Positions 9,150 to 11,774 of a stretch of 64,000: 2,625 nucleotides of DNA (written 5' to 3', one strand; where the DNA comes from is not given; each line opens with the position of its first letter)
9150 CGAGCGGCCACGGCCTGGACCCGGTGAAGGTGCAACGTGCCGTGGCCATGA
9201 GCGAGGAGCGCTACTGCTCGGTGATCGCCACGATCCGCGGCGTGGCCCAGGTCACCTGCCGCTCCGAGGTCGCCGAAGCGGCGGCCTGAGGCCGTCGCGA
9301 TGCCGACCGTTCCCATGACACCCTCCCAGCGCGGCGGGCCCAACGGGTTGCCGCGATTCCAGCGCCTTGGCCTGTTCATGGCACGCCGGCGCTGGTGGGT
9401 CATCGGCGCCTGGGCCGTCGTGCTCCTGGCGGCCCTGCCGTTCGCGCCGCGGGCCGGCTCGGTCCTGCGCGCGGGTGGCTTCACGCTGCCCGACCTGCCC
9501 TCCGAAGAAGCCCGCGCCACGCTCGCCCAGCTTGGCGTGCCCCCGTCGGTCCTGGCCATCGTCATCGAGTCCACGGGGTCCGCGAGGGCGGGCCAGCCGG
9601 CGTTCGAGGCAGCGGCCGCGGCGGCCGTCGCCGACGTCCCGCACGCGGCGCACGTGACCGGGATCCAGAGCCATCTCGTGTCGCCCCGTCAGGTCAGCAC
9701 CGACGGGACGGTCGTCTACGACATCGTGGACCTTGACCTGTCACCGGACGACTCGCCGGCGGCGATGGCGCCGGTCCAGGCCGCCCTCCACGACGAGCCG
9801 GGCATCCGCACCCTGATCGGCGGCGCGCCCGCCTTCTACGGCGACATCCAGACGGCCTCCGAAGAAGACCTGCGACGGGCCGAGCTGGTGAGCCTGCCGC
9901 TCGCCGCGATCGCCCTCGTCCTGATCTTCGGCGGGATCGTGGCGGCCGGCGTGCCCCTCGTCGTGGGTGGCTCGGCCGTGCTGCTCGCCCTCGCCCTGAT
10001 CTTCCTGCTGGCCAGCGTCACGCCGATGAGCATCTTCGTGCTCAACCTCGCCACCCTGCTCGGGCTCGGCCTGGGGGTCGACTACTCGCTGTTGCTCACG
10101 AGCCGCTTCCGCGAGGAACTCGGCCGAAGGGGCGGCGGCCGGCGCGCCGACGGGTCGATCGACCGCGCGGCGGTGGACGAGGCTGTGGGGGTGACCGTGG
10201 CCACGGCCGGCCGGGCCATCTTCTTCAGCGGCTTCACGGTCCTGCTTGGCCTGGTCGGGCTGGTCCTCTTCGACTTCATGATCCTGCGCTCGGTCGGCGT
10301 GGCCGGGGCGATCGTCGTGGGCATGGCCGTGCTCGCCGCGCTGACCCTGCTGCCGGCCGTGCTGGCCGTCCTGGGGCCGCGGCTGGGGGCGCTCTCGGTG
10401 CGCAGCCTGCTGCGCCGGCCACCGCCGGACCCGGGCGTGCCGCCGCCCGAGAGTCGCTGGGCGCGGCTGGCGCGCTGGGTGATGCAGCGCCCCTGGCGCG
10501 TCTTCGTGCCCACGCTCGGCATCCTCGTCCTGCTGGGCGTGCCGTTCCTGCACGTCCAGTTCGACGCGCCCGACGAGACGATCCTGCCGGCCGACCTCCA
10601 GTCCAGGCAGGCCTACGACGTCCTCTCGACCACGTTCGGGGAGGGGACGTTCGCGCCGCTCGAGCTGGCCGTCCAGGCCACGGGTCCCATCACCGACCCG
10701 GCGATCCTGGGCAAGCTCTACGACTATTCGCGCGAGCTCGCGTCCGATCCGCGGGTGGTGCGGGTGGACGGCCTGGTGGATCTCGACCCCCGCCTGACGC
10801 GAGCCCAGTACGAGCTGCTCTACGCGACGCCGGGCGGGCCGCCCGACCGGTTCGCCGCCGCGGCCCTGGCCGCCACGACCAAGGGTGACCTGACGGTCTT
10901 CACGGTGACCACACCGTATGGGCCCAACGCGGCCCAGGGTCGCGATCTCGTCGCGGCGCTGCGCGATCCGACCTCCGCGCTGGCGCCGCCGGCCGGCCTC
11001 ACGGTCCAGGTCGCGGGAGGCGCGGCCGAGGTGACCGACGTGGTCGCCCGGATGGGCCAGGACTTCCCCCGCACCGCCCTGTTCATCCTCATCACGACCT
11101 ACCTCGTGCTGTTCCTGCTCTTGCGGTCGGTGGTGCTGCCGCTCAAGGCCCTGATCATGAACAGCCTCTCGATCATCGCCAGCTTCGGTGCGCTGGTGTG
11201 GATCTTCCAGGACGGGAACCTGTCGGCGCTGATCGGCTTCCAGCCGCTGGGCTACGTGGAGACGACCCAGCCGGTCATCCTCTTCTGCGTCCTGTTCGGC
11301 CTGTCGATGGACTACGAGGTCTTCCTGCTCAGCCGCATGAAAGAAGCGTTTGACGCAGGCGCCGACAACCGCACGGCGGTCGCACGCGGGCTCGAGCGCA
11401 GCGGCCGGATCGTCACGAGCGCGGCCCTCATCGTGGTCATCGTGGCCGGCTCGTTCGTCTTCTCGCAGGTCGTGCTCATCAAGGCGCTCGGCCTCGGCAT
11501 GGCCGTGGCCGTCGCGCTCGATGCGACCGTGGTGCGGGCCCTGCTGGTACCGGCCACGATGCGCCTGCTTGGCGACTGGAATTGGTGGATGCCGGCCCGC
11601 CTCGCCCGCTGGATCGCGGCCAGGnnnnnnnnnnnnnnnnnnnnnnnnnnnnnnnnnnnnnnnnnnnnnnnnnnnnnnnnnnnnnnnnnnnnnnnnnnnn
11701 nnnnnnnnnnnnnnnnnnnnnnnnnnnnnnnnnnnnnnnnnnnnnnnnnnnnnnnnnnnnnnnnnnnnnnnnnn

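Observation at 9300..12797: MmpL (RND) transporter fused to an AttH/CrtC-like lipocalin domain through a fossil lipoprotein signal peptide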

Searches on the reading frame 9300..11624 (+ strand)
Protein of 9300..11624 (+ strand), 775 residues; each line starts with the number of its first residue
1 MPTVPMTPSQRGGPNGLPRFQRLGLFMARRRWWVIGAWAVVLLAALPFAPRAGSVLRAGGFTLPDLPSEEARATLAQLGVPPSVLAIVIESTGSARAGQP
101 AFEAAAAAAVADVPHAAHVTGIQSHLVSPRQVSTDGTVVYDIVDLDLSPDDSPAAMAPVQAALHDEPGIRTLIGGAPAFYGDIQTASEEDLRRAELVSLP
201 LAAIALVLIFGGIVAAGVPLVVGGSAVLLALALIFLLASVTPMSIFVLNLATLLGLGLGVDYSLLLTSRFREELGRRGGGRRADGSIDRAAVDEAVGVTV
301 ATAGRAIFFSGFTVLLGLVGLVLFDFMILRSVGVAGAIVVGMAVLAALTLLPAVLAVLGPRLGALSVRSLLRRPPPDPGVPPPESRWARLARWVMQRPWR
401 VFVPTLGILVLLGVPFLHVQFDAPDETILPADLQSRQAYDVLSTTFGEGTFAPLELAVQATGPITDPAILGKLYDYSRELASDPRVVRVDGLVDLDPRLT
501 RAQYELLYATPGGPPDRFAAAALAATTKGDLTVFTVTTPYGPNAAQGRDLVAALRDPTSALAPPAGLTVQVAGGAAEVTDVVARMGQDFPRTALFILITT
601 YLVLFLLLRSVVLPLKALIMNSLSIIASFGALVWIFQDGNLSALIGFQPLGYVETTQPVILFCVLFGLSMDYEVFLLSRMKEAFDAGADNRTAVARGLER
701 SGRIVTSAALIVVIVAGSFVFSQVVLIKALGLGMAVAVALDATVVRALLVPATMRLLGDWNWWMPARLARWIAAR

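Call 58: search_solved_structures(query=window:9300-11624:+, max_evalue=1e-20, show_alignments=1)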
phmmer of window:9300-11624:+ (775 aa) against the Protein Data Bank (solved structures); distinct sequences matched with E-value up to 1e-20: 20.
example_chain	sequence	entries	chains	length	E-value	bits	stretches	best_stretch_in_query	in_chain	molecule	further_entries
6n40_A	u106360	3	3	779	2e-81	277.7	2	543-768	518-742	Membrane protein, MmpL family protein | Trehalose monomycolate exporter MmpL3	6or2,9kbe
8qkk_A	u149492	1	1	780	2.1e-81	277.7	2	543-768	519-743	Trehalose monomycolate exporter MmpL3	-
7k7m_A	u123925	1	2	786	2.1e-81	277.6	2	543-768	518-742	Drug exporters of the RND superfamily-like protein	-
7nvh_A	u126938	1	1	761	4.2e-81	276.6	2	559-770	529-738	Trehalose monomycolate exporter MmpL3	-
7c2m_A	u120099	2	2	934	4.8e-81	276.4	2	543-768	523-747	Chimera of drug exporters of the RND superfamily-like protein and Endolysin | Drug exporters of the RND superfamily-like protein,Endolysin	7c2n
6ajf_A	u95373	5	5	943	5e-81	276.4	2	543-768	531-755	Drug exporters of the RND superfamily-like protein,Endolysin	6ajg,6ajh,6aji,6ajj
7k8b_A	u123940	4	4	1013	6.1e-81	276.1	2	543-768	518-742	Drug exporters of the RND superfamily-like protein | Trehalose monomycolate exporter MmpL3 | MmpL3 transporter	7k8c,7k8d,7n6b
7wnx_A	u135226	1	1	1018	6.2e-81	276.1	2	543-768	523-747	Trehalose monomycolate exporter MmpL3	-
7k8a_A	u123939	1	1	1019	6.2e-81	276.1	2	543-768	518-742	Drug exporters of the RND superfamily-like protein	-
9gi0_B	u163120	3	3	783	2.3e-29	105.6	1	35-767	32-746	Siderophore exporter MmpL4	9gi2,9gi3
9rfu_D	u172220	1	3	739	1.7e-28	102.7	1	103-765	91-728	Siderophore exporter MmpL5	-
9rgb_D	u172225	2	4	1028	7.4e-28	100.6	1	81-765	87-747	Siderophore exporter MmpL5,Green fluorescent protein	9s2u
9b43_A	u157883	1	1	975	9.7e-26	93.6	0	542-767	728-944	MmpL4 protein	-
9u4t_A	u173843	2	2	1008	1.1e-25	93.4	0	542-767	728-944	MmpL4 protein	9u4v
9dp6_A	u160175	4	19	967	2.1e-25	92.5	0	550-767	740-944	MmpL5 protein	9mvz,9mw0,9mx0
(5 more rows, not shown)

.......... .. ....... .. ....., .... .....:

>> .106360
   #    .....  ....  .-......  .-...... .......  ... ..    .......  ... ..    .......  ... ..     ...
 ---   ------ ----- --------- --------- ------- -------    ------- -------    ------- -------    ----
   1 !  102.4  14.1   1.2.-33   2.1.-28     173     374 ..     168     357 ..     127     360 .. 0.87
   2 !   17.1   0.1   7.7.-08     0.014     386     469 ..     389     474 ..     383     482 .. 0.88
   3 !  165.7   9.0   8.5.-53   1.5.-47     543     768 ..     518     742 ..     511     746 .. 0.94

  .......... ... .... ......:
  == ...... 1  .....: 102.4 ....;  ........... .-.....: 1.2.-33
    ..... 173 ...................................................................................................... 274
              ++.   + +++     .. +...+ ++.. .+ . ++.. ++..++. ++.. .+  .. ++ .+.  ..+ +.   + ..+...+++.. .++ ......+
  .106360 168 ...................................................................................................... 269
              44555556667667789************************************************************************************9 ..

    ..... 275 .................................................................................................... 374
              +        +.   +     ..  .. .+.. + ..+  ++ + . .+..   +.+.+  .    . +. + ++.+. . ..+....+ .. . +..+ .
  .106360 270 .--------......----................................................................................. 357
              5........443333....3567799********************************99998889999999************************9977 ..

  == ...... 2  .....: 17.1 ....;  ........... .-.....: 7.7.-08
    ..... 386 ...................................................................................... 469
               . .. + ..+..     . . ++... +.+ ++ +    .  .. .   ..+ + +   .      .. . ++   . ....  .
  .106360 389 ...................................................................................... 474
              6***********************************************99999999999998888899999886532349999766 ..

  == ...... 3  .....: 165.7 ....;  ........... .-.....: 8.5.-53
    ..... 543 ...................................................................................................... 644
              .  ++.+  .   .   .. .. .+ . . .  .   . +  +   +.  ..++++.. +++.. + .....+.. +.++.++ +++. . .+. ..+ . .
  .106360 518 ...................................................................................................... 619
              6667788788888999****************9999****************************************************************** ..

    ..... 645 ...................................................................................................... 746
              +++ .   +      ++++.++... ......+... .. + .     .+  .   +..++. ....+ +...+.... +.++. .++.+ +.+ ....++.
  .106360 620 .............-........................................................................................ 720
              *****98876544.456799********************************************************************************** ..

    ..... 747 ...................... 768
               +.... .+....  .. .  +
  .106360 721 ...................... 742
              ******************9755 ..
